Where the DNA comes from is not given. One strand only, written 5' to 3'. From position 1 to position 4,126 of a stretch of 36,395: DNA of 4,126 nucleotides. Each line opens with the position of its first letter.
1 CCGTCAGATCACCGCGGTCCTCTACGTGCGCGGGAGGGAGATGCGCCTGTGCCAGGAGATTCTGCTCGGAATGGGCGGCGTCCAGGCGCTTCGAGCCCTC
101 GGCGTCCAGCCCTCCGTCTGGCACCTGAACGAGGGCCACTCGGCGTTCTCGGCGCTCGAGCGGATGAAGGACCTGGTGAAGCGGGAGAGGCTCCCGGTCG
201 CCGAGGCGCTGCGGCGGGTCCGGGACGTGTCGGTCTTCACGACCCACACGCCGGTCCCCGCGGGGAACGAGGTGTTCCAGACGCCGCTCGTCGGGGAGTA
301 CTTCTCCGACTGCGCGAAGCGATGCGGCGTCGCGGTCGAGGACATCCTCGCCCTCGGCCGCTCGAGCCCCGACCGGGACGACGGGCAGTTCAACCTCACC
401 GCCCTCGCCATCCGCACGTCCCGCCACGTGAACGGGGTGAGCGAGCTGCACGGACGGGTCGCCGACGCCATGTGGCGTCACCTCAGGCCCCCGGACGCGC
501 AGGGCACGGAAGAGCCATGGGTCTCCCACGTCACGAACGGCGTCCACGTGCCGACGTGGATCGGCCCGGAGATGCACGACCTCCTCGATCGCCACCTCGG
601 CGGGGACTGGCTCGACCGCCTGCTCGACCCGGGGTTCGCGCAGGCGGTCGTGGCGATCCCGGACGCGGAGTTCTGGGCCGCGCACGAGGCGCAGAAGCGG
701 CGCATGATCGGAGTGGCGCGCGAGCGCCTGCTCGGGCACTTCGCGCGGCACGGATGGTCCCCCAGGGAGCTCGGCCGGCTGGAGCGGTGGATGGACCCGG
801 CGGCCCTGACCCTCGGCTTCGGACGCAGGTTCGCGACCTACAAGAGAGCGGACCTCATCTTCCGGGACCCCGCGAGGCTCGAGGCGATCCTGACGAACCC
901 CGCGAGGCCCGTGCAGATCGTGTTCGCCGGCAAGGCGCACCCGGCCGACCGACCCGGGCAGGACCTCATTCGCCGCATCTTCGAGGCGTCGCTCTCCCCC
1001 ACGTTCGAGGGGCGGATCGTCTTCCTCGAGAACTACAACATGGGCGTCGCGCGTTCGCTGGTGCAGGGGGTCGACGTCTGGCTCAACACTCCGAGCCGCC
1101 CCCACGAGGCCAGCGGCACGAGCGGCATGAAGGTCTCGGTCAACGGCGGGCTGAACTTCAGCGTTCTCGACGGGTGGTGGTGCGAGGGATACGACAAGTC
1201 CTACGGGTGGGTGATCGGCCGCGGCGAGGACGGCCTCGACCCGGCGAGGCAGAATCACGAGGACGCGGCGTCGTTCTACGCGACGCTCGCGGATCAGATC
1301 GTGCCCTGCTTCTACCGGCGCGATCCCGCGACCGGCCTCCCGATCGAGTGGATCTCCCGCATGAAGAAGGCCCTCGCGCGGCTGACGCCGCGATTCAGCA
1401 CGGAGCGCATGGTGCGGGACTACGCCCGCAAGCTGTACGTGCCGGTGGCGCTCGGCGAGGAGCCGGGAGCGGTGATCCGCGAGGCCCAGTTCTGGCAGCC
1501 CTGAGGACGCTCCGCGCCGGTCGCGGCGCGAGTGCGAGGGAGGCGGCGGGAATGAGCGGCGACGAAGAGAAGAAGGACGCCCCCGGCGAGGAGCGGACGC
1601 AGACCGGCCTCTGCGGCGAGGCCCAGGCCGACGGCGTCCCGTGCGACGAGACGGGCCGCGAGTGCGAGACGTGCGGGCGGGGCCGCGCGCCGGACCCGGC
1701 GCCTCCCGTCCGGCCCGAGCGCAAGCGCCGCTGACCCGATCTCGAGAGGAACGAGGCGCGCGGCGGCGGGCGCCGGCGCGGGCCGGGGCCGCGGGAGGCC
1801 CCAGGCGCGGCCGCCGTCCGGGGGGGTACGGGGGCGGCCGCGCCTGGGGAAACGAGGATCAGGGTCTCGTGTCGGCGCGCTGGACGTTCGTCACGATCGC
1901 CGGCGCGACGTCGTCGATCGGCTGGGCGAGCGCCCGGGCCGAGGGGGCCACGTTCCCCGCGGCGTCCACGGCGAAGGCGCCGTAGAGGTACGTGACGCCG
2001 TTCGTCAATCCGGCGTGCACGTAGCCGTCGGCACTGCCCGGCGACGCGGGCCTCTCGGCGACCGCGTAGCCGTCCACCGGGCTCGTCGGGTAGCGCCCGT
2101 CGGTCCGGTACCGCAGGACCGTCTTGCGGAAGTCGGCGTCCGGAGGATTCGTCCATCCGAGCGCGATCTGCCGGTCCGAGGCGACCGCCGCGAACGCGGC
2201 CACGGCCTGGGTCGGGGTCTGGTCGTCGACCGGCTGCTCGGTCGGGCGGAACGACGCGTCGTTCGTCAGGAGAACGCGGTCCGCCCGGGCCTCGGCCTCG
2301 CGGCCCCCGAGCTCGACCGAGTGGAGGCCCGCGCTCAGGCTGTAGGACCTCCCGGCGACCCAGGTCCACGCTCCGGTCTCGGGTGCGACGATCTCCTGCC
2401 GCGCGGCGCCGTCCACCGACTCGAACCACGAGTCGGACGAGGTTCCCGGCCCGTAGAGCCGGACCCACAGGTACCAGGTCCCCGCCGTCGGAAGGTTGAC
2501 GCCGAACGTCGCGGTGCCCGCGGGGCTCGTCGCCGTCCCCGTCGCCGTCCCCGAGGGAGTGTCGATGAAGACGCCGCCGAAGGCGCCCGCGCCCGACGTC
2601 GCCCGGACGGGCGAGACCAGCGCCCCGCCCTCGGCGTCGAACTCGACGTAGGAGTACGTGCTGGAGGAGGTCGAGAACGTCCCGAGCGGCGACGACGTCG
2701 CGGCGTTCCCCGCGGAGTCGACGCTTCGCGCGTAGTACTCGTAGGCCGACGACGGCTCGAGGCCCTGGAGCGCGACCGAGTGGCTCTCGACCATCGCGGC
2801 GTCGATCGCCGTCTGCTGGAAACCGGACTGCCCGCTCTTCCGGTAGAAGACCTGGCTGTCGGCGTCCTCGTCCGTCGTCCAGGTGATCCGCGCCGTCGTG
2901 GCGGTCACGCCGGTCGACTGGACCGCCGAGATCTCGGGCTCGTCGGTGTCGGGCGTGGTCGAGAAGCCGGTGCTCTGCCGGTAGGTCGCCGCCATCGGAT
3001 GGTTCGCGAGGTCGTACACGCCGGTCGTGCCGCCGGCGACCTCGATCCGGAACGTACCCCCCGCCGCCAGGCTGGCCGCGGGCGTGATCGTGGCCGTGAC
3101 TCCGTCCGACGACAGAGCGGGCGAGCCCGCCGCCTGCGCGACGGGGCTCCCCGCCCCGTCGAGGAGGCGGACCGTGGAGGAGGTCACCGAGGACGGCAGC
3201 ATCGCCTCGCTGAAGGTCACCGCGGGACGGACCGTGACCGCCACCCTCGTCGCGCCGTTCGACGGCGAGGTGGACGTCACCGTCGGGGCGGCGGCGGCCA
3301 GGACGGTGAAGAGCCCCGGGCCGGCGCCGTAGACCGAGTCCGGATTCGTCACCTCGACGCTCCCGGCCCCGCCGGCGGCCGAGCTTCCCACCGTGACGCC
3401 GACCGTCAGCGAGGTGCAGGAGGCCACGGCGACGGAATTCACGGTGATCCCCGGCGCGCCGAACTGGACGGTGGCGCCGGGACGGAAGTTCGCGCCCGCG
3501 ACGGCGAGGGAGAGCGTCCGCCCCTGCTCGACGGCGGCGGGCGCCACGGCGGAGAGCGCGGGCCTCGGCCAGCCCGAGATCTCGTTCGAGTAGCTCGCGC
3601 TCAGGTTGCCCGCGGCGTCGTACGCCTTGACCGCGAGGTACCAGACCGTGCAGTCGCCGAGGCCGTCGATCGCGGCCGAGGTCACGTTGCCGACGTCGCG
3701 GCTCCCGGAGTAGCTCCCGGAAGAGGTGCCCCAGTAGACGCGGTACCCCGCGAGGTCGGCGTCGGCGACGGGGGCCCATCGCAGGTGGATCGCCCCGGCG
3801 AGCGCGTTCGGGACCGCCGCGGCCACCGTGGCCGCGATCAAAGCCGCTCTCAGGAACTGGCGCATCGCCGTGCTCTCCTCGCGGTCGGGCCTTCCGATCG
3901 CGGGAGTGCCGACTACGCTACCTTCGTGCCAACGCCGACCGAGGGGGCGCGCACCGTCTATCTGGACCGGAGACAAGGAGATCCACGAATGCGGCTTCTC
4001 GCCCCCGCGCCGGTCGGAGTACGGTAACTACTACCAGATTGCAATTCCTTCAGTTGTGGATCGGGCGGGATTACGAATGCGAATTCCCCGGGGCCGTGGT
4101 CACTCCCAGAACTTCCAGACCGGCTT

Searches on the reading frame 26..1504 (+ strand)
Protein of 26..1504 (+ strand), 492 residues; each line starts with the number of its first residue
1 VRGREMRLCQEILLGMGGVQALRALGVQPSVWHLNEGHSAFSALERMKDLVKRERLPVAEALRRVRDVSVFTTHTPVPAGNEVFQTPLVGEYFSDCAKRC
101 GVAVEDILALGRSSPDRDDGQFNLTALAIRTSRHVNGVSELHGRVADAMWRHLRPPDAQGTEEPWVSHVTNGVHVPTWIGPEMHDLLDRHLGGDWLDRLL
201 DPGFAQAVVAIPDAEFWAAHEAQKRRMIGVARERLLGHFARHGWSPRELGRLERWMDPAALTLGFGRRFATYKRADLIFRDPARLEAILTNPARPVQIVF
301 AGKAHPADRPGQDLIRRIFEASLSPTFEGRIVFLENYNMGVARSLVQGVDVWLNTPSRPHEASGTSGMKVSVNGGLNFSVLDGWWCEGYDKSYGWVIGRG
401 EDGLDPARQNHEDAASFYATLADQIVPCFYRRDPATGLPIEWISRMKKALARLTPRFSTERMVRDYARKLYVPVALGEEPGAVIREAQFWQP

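Call 6: search_protein_families(library=pfam, proteins=[window:26-1504:+], max_evalue=0.001)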
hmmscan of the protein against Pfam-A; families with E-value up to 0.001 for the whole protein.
window:26-1504:+ (492 aa): 1 family
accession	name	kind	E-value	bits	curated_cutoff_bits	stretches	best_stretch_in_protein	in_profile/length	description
PF00343.26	Phosphorylase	-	6.5e-22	78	27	1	30-383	218-579/713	Carbohydrate phosphorylase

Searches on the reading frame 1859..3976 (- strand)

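Call 6: search_protein_families(library=pfam, proteins=[window:1859-3976:-], max_evalue=0.001)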
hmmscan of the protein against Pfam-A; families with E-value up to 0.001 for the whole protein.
window:1859-3976:- (705 aa): 5 families
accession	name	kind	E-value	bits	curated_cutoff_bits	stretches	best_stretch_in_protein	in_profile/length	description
PF13205.12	Big_5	-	8.8e-17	62.2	23.6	1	229-340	3-105/105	Bacterial Ig-like domain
PF00041.27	fn3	-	2.2e-13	50.6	25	1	350-431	4-81/84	Fibronectin type III domain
PF16656.11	Pur_ac_phosph_N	-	8.2e-11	42.8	30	1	351-436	5-93/93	Purple acid Phosphatase, N-terminal domain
PF09099.16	Qn_am_d_aIII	-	8.6e-05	23.2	22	1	139-209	2-69/82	Quinohemoprotein amine dehydrogenase, alpha subunit domain III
PF25059.1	FN3_DSCAM-DSCAML_C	-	0.00088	20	39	0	375-439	24-85/89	DSCAM/DSCAML C-terminal Fn3-like domain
